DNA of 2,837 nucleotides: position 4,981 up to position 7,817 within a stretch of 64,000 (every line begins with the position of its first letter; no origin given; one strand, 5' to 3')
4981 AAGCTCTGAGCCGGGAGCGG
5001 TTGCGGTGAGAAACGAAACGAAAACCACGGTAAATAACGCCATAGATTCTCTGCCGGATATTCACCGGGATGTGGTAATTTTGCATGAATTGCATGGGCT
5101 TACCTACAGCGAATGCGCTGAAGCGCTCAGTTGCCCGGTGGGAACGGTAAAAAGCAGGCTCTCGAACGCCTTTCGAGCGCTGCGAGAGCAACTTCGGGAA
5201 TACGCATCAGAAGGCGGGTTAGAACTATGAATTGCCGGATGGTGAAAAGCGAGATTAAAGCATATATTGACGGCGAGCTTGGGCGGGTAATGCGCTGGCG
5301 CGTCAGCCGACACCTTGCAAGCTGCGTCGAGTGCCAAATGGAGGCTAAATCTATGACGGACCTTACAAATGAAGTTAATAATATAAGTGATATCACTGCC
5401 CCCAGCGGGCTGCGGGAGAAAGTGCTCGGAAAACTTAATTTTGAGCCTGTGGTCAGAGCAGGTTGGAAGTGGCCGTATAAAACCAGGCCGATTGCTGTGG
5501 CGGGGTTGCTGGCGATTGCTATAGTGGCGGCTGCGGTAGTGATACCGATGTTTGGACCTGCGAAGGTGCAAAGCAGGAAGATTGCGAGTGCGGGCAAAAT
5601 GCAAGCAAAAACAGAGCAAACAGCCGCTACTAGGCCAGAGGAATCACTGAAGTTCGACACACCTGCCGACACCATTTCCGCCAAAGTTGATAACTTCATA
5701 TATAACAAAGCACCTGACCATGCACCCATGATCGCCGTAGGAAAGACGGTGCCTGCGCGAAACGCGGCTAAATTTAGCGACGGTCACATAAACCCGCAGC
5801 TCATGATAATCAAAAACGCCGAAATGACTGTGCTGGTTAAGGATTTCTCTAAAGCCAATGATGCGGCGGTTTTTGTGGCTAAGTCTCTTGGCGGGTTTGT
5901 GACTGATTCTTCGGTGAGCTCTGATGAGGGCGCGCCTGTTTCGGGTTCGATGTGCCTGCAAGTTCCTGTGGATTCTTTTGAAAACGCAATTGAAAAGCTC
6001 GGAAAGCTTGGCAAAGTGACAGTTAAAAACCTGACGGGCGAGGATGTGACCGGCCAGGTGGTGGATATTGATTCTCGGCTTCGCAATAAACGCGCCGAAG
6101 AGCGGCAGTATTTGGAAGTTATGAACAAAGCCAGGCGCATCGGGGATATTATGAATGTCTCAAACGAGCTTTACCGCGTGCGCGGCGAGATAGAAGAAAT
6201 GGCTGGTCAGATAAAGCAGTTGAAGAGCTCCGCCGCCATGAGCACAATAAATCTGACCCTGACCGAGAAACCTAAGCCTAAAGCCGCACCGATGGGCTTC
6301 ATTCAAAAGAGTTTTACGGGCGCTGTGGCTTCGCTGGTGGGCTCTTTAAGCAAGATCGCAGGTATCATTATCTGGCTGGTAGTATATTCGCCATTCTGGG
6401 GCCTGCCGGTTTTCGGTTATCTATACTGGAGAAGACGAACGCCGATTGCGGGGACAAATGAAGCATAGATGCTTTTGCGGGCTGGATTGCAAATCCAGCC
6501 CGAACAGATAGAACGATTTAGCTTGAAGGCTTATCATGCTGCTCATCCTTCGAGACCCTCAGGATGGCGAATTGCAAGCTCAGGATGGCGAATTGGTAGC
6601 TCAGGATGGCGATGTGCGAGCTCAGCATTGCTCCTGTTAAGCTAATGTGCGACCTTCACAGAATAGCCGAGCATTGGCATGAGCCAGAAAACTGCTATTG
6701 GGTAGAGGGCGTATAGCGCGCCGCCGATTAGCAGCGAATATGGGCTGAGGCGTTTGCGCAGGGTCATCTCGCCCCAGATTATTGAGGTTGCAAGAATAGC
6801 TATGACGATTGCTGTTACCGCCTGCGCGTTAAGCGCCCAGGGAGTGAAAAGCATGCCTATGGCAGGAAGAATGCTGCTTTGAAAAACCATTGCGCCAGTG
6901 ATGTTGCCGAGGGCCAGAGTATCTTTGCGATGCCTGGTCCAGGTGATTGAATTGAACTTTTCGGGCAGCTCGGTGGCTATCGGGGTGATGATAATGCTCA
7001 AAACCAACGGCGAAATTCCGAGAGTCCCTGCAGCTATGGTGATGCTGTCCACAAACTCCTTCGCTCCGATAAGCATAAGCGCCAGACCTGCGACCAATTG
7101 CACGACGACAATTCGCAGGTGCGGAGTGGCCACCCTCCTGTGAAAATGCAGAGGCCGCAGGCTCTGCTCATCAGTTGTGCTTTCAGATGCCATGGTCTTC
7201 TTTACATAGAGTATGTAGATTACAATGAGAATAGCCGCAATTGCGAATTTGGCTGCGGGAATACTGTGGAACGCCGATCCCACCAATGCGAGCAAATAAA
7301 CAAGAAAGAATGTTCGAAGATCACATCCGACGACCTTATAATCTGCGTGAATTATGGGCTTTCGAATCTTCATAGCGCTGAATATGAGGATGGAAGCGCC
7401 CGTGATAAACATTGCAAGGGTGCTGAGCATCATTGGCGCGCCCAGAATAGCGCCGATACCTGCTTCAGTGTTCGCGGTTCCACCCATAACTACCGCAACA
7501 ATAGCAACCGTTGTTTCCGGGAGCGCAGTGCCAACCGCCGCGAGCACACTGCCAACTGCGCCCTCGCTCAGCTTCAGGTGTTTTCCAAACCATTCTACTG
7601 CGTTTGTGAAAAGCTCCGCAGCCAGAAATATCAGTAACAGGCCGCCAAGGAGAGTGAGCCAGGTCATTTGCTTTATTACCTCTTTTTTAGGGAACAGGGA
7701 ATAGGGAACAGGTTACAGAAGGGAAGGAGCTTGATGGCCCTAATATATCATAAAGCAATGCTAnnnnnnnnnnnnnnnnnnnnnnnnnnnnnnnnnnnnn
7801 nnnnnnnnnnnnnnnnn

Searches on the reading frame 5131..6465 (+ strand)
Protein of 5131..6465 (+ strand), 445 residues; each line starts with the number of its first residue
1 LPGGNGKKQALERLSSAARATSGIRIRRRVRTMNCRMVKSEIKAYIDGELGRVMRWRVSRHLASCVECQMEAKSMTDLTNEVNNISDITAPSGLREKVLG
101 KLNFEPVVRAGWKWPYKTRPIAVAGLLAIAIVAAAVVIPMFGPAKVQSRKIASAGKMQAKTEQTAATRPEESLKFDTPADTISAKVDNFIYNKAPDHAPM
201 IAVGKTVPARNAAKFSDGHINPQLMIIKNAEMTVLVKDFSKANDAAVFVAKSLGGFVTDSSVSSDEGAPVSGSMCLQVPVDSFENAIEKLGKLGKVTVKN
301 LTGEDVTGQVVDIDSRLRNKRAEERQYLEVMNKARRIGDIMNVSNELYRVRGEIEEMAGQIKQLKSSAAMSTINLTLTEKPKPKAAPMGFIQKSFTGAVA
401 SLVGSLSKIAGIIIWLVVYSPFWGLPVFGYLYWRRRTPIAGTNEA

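Call 77: search_protein_families(library=pfam, proteins=[window:5131-6465:+], max_evalue=0.00001)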
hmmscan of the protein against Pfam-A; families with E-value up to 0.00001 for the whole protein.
window:5131-6465:+ (445 aa): 2 families
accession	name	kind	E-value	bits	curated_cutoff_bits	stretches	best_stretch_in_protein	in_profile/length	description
PF14257.11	DUF4349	-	1.6e-51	175.2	27.7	1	225-432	2-211/213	Domain of unknown function (DUF4349)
PF13490.11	zf-HC2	-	9.8e-07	29.2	22.2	1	35-69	1-35/35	Putative zinc-finger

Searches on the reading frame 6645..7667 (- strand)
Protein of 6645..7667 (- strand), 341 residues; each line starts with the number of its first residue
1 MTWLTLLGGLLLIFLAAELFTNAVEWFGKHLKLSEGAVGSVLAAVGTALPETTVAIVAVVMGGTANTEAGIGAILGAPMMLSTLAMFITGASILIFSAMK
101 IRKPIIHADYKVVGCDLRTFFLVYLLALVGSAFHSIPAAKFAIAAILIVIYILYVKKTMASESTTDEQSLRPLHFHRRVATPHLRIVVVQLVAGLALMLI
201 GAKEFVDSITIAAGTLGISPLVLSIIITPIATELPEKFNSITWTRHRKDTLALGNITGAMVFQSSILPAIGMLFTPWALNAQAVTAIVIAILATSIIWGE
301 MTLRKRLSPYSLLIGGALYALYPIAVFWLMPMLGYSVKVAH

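Call 77: search_protein_families(library=pfam, proteins=[window:6645-7667:-], max_evalue=0.00001)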
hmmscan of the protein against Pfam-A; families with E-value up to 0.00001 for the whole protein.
window:6645-7667:- (341 aa): 1 family
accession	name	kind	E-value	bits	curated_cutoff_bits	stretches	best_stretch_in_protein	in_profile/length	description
PF01699.29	Na_Ca_ex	-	4.7e-28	98.5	24.9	2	188-329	3-149/151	Sodium/calcium exchanger protein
